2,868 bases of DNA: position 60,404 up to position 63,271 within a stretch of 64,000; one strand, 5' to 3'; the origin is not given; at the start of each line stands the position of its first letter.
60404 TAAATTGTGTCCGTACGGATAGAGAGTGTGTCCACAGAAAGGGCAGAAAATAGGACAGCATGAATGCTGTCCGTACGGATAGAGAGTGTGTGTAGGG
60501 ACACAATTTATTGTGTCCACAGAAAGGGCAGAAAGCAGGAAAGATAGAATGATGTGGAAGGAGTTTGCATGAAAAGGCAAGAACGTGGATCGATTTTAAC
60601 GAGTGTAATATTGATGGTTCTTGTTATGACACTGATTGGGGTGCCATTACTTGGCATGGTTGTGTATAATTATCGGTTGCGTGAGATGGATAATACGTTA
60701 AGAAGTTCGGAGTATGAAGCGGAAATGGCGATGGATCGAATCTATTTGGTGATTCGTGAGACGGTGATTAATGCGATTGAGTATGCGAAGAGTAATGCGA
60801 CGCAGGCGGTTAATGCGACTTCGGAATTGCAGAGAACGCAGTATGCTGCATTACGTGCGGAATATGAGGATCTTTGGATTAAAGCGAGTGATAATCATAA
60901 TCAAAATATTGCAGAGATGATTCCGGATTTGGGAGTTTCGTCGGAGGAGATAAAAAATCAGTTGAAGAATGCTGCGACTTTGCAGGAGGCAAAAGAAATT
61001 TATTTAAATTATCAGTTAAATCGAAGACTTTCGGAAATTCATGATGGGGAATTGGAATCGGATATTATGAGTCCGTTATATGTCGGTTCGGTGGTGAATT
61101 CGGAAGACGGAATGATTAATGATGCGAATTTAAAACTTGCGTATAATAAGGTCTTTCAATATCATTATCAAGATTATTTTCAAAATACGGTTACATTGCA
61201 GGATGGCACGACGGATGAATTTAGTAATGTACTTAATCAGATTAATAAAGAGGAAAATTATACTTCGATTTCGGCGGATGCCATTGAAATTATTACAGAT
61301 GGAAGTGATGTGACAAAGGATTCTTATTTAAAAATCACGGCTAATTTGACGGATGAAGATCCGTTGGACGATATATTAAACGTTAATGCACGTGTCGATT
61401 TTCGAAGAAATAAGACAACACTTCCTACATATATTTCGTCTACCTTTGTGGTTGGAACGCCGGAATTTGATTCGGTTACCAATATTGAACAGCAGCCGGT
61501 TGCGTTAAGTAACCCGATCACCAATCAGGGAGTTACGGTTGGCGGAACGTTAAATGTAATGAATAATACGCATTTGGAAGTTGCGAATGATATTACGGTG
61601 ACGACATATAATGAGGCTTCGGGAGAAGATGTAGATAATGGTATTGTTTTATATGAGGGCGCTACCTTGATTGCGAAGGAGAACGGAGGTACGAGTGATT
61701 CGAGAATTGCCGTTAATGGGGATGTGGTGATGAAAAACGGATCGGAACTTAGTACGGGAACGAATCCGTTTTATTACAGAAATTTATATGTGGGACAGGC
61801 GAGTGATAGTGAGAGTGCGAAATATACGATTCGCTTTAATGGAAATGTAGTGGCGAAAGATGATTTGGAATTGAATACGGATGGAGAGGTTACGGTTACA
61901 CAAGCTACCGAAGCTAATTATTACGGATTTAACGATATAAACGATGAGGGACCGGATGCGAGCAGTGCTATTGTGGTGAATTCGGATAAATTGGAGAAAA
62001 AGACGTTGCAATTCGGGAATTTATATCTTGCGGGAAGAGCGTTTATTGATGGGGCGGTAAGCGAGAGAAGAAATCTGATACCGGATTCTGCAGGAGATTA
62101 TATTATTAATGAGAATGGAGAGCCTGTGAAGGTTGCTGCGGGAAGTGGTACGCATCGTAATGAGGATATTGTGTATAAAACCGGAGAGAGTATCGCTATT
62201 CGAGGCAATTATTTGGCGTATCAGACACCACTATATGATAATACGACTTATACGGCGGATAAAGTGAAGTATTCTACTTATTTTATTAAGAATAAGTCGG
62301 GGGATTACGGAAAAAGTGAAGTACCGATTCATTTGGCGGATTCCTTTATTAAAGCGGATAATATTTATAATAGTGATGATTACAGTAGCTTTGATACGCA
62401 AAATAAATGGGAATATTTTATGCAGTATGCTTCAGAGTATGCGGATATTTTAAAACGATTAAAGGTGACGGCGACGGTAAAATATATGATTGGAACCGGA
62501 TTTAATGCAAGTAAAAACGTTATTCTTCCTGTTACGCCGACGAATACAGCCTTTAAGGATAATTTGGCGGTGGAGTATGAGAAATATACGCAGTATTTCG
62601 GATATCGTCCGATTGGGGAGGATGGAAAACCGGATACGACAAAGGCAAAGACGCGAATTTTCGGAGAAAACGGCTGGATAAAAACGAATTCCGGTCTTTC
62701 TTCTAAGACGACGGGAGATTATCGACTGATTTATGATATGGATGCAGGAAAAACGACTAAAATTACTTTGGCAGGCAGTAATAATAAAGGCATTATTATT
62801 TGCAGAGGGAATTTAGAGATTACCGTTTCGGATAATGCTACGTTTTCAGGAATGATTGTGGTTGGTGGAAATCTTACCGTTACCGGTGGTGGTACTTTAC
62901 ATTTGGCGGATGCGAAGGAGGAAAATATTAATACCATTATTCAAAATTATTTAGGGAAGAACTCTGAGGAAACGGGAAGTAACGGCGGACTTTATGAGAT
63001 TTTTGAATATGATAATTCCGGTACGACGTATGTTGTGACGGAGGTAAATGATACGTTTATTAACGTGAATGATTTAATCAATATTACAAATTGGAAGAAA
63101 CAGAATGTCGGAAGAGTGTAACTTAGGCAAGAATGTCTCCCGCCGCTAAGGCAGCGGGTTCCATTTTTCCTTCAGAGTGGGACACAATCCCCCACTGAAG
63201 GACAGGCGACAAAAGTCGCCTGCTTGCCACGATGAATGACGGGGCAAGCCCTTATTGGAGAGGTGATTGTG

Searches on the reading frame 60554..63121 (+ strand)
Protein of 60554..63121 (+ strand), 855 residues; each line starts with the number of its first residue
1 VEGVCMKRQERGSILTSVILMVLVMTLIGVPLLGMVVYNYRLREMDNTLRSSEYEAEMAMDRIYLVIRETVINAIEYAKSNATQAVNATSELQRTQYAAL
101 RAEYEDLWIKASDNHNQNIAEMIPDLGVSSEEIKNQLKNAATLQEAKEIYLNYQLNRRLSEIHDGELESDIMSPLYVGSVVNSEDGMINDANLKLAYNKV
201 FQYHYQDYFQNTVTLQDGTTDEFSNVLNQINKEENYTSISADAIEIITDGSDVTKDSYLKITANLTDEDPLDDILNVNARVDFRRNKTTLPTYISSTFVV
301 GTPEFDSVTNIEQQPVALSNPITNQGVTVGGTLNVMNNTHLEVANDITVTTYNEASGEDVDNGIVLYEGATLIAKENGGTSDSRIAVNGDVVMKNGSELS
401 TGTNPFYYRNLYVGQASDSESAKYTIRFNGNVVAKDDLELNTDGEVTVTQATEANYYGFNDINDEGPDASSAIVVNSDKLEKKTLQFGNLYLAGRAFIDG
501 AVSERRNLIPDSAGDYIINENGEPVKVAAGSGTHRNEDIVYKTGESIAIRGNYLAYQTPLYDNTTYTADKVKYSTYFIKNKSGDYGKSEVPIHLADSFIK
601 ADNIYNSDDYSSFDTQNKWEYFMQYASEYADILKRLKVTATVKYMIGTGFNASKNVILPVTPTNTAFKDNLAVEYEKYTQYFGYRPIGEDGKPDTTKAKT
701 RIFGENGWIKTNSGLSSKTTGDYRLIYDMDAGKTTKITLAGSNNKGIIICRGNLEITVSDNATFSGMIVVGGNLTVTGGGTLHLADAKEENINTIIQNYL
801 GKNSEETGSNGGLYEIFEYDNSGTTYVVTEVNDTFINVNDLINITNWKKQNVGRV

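Call 42: search_protein_families(library=pfam, proteins=[window:60554-63118:+], max_evalue=0.001)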
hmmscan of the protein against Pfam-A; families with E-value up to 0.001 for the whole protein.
window:60554-63118:+ (855 aa): 0 families

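Call 48: find_encoding_contigs(protein=window:60554-63121:+, flank=10000, max_places=4)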
Protein window:60554-63121:+ (855 aa): no gene with exactly this product is on record in the collection.
